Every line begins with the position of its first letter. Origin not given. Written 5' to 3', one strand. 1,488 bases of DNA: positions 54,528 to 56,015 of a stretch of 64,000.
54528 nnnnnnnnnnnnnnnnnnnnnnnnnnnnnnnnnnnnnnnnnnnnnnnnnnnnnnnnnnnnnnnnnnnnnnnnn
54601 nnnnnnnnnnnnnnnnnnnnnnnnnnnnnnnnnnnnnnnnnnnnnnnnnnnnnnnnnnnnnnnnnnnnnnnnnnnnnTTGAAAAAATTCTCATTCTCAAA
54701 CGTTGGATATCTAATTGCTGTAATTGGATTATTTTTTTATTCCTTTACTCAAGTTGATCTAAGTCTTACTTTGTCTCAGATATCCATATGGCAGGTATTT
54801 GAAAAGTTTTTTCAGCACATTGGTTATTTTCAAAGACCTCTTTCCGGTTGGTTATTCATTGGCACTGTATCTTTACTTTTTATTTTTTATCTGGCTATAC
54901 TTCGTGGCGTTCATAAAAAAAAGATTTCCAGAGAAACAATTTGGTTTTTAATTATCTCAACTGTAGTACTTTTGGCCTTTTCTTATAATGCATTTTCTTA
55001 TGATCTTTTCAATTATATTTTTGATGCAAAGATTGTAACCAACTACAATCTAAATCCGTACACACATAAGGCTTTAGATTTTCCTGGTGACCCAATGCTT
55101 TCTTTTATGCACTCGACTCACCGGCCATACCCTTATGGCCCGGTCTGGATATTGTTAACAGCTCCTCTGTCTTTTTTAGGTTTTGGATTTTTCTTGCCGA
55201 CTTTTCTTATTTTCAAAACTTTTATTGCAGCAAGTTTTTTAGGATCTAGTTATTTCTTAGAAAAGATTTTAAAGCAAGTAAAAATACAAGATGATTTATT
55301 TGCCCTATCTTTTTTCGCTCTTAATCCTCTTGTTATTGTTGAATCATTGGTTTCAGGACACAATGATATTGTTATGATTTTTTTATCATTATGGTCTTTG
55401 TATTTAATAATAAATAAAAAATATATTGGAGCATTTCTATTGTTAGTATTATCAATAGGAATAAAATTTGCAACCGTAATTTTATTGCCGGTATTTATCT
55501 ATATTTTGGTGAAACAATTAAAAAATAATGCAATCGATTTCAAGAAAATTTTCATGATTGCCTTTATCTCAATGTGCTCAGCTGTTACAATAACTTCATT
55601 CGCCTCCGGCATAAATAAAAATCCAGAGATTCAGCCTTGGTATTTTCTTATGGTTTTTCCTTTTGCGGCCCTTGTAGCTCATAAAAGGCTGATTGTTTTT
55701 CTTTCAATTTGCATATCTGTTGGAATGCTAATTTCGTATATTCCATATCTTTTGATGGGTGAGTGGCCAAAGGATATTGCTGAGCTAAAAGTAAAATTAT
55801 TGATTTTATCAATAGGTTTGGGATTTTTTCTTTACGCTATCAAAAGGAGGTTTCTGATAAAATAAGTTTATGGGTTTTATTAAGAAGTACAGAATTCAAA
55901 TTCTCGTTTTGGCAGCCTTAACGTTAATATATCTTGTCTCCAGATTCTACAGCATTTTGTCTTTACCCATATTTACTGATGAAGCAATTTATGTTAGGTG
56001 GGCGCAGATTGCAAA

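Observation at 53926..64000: Tandem array of six GT-C membrane glycosyltransferase paralogs behind an Alg5-like polyprenol-phosphate sugar synthase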

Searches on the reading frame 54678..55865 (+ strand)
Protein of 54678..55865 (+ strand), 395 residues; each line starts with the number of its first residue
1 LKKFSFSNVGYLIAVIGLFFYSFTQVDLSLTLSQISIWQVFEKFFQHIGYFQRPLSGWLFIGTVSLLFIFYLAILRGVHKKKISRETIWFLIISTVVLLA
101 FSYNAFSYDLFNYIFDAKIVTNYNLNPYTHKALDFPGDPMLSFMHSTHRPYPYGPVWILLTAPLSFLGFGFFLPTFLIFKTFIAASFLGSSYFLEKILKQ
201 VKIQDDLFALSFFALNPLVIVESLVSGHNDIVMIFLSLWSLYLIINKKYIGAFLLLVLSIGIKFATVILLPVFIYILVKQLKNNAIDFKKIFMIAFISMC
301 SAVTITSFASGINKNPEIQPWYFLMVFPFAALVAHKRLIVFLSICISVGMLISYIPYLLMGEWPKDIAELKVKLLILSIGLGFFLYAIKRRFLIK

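Call 6: search_protein_families(library=pfam, proteins=[window:54678-55865:+], max_evalue=0.01)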
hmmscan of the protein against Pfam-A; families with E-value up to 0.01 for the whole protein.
window:54678-55865:+ (395 aa): 1 family
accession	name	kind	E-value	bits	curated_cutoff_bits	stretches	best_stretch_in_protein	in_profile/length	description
PF09594.16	GT87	-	0.00012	22.4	25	1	151-275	1-119/237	Glycosyltransferase family 87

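Call 7: search_protein_families(library=ncbifam, proteins=[window:54678-55865:+], max_evalue=0.01)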
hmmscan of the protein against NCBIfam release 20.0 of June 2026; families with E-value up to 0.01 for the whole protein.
window:54678-55865:+ (395 aa): 1 family
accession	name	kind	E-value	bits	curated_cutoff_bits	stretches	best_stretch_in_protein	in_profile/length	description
TIGR03459.1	crt_membr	equivalog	2.5e-13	49.8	439.4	1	59-284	50-273/470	alpha-(1->6)-mannopyranosyltransferase A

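Call 11: search_protein_families(library=pfam, proteins=[window:54678-55865:+], max_evalue=10)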
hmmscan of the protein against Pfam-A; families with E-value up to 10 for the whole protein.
window:54678-55865:+ (395 aa): 2 families
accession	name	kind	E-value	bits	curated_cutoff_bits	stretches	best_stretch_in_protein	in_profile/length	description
PF09594.16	GT87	-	0.00012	22.4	25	1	151-275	1-119/237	Glycosyltransferase family 87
PF09990.14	DUF2231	-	5.6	7.5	26.4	1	39-105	67-123/139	Predicted membrane protein (DUF2231)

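Call 54: search_solved_structures(query=A3, max_evalue=1)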
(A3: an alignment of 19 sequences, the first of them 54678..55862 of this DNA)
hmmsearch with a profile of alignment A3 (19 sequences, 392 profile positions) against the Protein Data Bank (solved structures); distinct sequences matched with E-value up to 1: 0.

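Call 57: search_protein_families(library=pfam, alignment_id=A3, max_evalue=0.001)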
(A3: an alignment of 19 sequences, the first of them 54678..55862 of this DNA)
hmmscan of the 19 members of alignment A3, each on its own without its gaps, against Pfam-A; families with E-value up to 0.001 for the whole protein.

A. member 1, window:54678-55862:+ (395 aa): 1 family
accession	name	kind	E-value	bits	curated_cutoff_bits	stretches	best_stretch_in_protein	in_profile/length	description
PF09594.16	GT87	-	0.00012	22.4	25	1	151-275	1-119/237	Glycosyltransferase family 87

B. families by the number of members that match (of 19 scanned): 1 family
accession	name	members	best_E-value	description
PF09594.16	GT87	6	2e-06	Glycosyltransferase family 87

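Call 59: find_homologous_proteins(query=window:54678-55865:+, max_evalue=0.001)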
Query window:54678-55865:+ (395 aa): 2386 proteins with E <= 0.001 among 8000 candidates; the best 120 are listed.
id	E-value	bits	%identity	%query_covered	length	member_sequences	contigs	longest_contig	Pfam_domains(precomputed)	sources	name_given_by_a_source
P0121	2.2e-249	845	100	100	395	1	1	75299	PF26314.1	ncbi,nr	ncbi:MAG: hypothetical protein HYW62_04815 [Candidatus Levybacteria bacterium]|nr:hypothetical prote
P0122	3.7e-203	693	80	98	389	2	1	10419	PF09594.17,PF26314.1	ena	-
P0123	1.3e-186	639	75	98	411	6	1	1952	PF26314.1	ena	-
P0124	8.1e-161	554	67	97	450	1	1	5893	PF26314.1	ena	-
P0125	1.0e-159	550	67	98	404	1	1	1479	PF26314.1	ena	-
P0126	1.5e-156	540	68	91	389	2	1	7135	PF26314.1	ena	-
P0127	2.0e-156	539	63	98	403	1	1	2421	PF26314.1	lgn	-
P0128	2.4e-156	539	65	98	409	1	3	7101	PF26314.1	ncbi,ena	-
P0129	3.9e-156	539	64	97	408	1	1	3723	PF26314.1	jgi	-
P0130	1.5e-155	537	63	99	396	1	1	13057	PF26314.1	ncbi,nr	ncbi:MAG: hypothetical protein Q7K55_09210 [Candidatus Levybacteria bacterium]|nr:hypothetical prote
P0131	3.4e-155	535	64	97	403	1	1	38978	PF26314.1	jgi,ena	-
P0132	6.2e-155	535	67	93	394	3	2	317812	PF26314.1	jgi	-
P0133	9.4e-155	534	65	97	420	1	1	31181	PF26314.1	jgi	-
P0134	1.4e-153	530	65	97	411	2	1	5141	PF26314.1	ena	-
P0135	1.5e-153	530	63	97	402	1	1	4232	PF26314.1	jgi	-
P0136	2.8e-153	529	64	97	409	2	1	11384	PF26314.1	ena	-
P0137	5.9e-153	528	63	99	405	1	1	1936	PF26314.1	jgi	jgi:hypothetical protein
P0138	6.2e-153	528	64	96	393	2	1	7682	PF26314.1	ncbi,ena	-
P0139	6.9e-153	528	65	96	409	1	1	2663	PF26314.1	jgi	-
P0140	2.5e-152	526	62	99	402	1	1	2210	PF26314.1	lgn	-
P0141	1.1e-150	521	63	95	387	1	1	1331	PF26314.1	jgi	jgi:hypothetical protein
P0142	2.5e-150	519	62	96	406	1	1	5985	PF26314.1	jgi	jgi:hypothetical protein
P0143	6.7e-150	518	62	97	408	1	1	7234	PF26314.1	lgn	-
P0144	2.5e-149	516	62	98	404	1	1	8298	PF26314.1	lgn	-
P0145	1.9e-147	510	63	97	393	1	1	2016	PF26314.1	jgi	jgi:hypothetical protein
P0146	2.9e-147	509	63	97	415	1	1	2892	PF26314.1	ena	-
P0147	2.0e-146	507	63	98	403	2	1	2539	PF26314.1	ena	-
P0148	1.2e-145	504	62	98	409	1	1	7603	PF26314.1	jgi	-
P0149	8.7e-145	501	62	98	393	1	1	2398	PF26314.1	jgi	-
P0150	5.8e-130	452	67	81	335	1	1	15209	PF06728.20,PF26314.1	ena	-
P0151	5.1e-129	449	57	98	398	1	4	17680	PF09594.17,PF26314.1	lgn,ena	-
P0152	8.3e-128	445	58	94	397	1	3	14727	PF26314.1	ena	-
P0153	8.4e-128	445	57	98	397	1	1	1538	PF09594.17,PF26314.1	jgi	jgi:hypothetical protein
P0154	1.6e-127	444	57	94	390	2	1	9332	PF26314.1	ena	-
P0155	2.2e-127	444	58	93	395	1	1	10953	PF09594.17,PF26314.1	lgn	-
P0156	2.2e-127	444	58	93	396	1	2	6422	PF26314.1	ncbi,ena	-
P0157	8.0e-127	442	59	92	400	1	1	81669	PF26314.1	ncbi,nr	ncbi:MAG: hypothetical protein Q8P26_04950 [Candidatus Levybacteria bacterium]|nr:hypothetical prote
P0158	1.6e-126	441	57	91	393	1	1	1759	PF09594.17,PF26314.1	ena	-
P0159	1.8e-126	441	58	94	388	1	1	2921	PF26314.1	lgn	-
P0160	7.9e-126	439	56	94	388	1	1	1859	PF26314.1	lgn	-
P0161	1.2e-125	438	56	94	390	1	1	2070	PF26314.1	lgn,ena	-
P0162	1.6e-125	438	54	98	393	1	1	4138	PF26314.1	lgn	-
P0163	1.8e-125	438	55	97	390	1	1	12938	PF09594.17,PF26314.1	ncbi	-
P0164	2.0e-125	437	56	95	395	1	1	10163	PF26314.1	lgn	-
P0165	6.3e-125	436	53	97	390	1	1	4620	PF26314.1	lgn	-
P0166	8.9e-125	435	57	92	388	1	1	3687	PF26314.1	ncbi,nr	ncbi:MAG: hypothetical protein Q8P10_01765 [bacterium]|nr:hypothetical protein [bacterium]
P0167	9.1e-125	435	56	97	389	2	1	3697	PF26314.1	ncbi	-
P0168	9.8e-125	435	57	92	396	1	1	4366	PF26314.1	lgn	-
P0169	1.2e-124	435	56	93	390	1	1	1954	PF26314.1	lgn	-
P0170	1.3e-124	435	56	94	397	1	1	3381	PF26314.1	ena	-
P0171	1.5e-124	434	55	96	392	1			PF26314.1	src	-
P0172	1.7e-124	434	55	96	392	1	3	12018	PF26314.1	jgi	-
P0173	1.9e-124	434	55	96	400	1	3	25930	PF26314.1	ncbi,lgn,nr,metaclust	ncbi:MAG: hypothetical protein A3H79_00700 [Candidatus Levybacteria bacterium RIFCSPLOWO2_02_FULL_36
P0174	3.1e-124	433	57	93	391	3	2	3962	PF26314.1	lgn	-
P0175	3.6e-124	433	53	97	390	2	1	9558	PF26314.1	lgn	-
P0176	3.6e-124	433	67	77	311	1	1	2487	PF26314.1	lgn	-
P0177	4.4e-124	433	55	93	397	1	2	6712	PF26314.1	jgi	-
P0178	4.5e-124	433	53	97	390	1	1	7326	PF26314.1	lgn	-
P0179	5.6e-124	433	54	97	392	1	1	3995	PF26314.1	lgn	-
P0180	6.2e-124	433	54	97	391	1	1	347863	PF26314.1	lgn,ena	-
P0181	6.3e-124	432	53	99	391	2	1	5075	PF26314.1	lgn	-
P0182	6.3e-124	432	54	97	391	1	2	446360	PF26314.1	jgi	-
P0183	7.3e-124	432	55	96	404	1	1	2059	PF26314.1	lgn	-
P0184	8.6e-124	432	54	95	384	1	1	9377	PF09594.17,PF26314.1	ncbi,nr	ncbi:MAG: DUF2029 domain-containing protein [Candidatus Levybacteria bacterium]|nr:DUF2029 domain-co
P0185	8.8e-124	432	56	97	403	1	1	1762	PF26314.1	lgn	-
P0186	9.5e-124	432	54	97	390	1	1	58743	PF26314.1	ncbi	-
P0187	9.8e-124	432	54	99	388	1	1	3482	PF26314.1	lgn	-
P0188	1.2e-123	432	54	99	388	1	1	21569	PF26314.1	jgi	jgi:hypothetical protein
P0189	2.2e-123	431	54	97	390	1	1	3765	PF26314.1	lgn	-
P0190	3.1e-123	430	54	96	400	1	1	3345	PF26314.1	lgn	-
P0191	3.7e-123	430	54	99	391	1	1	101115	PF26314.1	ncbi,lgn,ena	-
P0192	8.4e-123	429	55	97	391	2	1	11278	PF26314.1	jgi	-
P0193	9.5e-123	429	55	96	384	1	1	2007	PF26314.1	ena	-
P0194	1.1e-122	428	57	92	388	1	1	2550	PF26314.1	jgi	jgi:hypothetical protein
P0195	1.2e-122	428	56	93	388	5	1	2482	PF26314.1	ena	-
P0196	1.2e-122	428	55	97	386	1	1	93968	PF09594.17,PF26314.1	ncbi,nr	ncbi:MAG: glycosyltransferase 87 family protein [Candidatus Parcubacteria bacterium]|nr:glycosyltran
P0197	1.2e-122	428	54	99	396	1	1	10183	PF26314.1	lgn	-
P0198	2.8e-122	427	57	96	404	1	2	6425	PF26314.1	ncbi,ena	-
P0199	3.2e-122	427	55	97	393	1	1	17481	PF26314.1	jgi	-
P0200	3.7e-122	427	55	97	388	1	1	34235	PF26314.1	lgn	-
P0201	8.4e-122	425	55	94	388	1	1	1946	PF26314.1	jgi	jgi:hypothetical protein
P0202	1.9e-121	424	56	94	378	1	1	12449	PF26314.1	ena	-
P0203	2.7e-121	424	57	93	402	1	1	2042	PF26314.1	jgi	jgi:hypothetical protein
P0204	2.9e-121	424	55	94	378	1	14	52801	PF26314.1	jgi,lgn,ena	-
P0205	3.4e-121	423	54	92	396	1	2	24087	PF26314.1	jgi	-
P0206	3.7e-121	423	53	97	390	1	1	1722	PF26314.1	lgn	-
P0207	4.0e-121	423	56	91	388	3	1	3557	PF09594.17,PF26314.1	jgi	-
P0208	4.1e-121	423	54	92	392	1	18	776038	PF26314.1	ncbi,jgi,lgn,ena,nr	ncbi:MAG: hypothetical protein A3B47_00570 [Candidatus Levybacteria bacterium RIFCSPLOWO2_01_FULL_39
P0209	4.8e-121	423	54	94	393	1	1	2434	PF26314.1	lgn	-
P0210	4.8e-121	423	54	96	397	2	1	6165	PF26314.1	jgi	-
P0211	6.4e-121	423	54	97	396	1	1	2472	PF26314.1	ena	-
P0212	7.8e-121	422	53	99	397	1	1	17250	PF26314.1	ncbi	-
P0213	8.2e-121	422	54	97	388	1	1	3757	PF26314.1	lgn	-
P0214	8.2e-121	422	55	94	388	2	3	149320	PF26314.1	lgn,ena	-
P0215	8.7e-121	422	56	91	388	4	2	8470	PF26314.1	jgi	jgi:hypothetical protein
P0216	1.4e-120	421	55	94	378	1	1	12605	PF26314.1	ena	-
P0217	2.0e-120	421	53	93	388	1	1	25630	PF26314.1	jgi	-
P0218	3.0e-120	420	56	93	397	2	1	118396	PF26314.1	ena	-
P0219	3.3e-120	420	54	97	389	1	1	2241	PF26314.1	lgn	-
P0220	4.7e-120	420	53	93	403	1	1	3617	PF26314.1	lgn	-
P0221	7.2e-120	419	55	91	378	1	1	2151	PF26314.1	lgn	-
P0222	8.4e-120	419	54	97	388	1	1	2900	PF26314.1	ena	-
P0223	8.6e-120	419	57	89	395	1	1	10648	PF26314.1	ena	-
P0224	9.0e-120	419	54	97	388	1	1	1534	PF26314.1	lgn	-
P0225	9.0e-120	419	55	94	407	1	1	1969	PF26314.1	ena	-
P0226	9.9e-120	419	55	92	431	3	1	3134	PF26314.1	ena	-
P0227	1.3e-119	418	54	94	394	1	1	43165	PF26314.1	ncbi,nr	ncbi:MAG: hypothetical protein Q8P10_03315 [bacterium]|nr:hypothetical protein [bacterium]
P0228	1.4e-119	418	55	93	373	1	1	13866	PF26314.1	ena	-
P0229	1.7e-119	418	53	95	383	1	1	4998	PF26314.1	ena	-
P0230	2.0e-119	418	56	89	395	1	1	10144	PF26314.1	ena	-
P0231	2.0e-119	418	56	89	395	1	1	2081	PF26314.1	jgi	-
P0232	2.4e-119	417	54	96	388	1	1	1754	PF26314.1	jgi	-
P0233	2.6e-119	417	54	97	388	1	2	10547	PF26314.1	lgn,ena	-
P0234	3.1e-119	417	54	97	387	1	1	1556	PF26314.1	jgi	jgi:hypothetical protein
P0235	3.3e-119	417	56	91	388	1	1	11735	PF26314.1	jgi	jgi:hypothetical protein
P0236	4.1e-119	417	54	96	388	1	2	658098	PF26314.1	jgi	jgi:hypothetical protein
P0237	4.3e-119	417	56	98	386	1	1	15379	PF26314.1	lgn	-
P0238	4.4e-119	417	63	77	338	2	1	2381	PF26314.1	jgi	-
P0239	4.6e-119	416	55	94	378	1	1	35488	PF09594.17,PF26314.1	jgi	-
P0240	5.8e-119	416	56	91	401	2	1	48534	PF26314.1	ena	-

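Call 68: predict_structure(alignment_id=A5)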
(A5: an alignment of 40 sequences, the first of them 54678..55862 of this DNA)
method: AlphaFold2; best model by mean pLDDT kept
length: 395 residues; sequences in the alignment: 40
mean_pLDDT: 82.3   pTM: 0.86
mean pLDDT of the five models: 82.3, 81.6, 81.5, 78.2, 78.1
residues with pLDDT >= 90: 212; 70-90: 92; 50-70: 48; < 50: 43
segments of 3 or more residues with pLDDT < 50: 115-148, 393-395
pLDDT, mean of each block of 10 residues (from residue 1): 75 94 71 63 72 85 96 95 96 95 65 48 42 41 43 69 65 76 95 97 92 98 89 97 97 96 89 97 95 97 83 67 95 95 97 88 82 95 90 55
secondary structure, 60 per line:
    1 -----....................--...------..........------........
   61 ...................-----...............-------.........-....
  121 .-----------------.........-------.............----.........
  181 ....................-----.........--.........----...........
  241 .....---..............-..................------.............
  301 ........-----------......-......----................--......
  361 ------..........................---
elements in order: H6-25 H37-46 H53-79 H85-99 H107-115 H117-121 H139-147 H155-167 H172-200 H206-214 H217-225 H230-245 H249-262 H264-281 H288-308 H320-325 H327-332 H337-352 H355-360 H367-392

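Call 70: fold_search(model_id=the predicted structure, library=pdb)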
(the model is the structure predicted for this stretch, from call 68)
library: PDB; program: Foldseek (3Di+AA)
matches with E <= 10: 139; with E <= 0.001: 0
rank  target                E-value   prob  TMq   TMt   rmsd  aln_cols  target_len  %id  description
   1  9wno_A                6.5e-02  0.99  0.34  0.34  12.9       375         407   17  Cryo-EM structure of Candida glabrata GPI mannosyltransferase I bound to Dol-P-Man (released 2025-12-03)
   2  9dm7_A                2.9e-01  0.84  0.32  0.34  14.6       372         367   12  mannosyltransferase PimE in complex with Fab_E6 (released 2025-06-25)
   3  6snh_X                4.2e-01  0.97  0.35  0.30  13.1       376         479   12  Cryo-EM structure of yeast ALG6 in complex with 6AG9 Fab and Dol25-P-Glc (released 2020-03-11)
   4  9dm5                  6.8e-01  0.91  0.44  0.45  10.9       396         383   14  Product-Bound mannosyltransferase PimE (released 2025-06-25)
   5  7wld_U                7.1e-01  0.60  0.30  0.29  15.4       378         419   10  Cryo-EM structure of the human glycosylphosphatidylinositol transamidase complex at 2.53 Angstrom resolution (released 2022-04-27)
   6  8imx_U                7.7e-01  0.63  0.31  0.29  14.3       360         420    9  Cryo-EM structure of GPI-T with a chimeric GPI-anchored protein (released 2023-08-16)
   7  9uaz                  8.4e-01  0.09  0.15  0.15  21.9       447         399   12  Cryo-EM structure of the M1 muscarinic acetylcholine receptor bound to atropine and nanobody NbA12 (released 2025-10-29)
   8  7w72_U                9.9e-01  0.51  0.30  0.28  15.5       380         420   10  Structure of a human glycosylphosphatidylinositol (GPI) transamidase (released 2022-02-16)
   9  8xma_A                1.1e+00  0.16  0.13  0.16  18.9       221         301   10  Cryo-EM structure of human ZnT1 WT, in the presence of zinc, determined in an outward-facing conformation (released 2024-10-30)
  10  8wy9_A                1.2e+00  0.10  0.18  0.09  20.8       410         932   11  Cryo-EM structure of DSR2 apo (partial) complex (released 2024-04-10)
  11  5gpn_j                1.7e+00  0.07  0.17  0.13  22.6       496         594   13  Architecture of mammalian respirasome (released 2017-04-05)
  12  6s7t_A                1.8e+00  0.33  0.24  0.15  18.5       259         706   16  Cryo-EM structure of human oligosaccharyltransferase complex OST-B (released 2019-12-18)
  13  5w94_A                1.8e+00  0.06  0.15  0.12  21.9       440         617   12  Crystal structure of Scc4 in complex with Scc2n and Ctf19n (released 2017-10-04)
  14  6ran_A                1.8e+00  0.02  0.11  0.08  27.7       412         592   14  Heterodimeric ABC exporter TmrAB in inward-facing wide conformation (released 2019-07-31)
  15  5kpi_B                1.8e+00  0.06  0.13  0.06  27.6       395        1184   12  Mouse native PGP (released 2016-11-30)
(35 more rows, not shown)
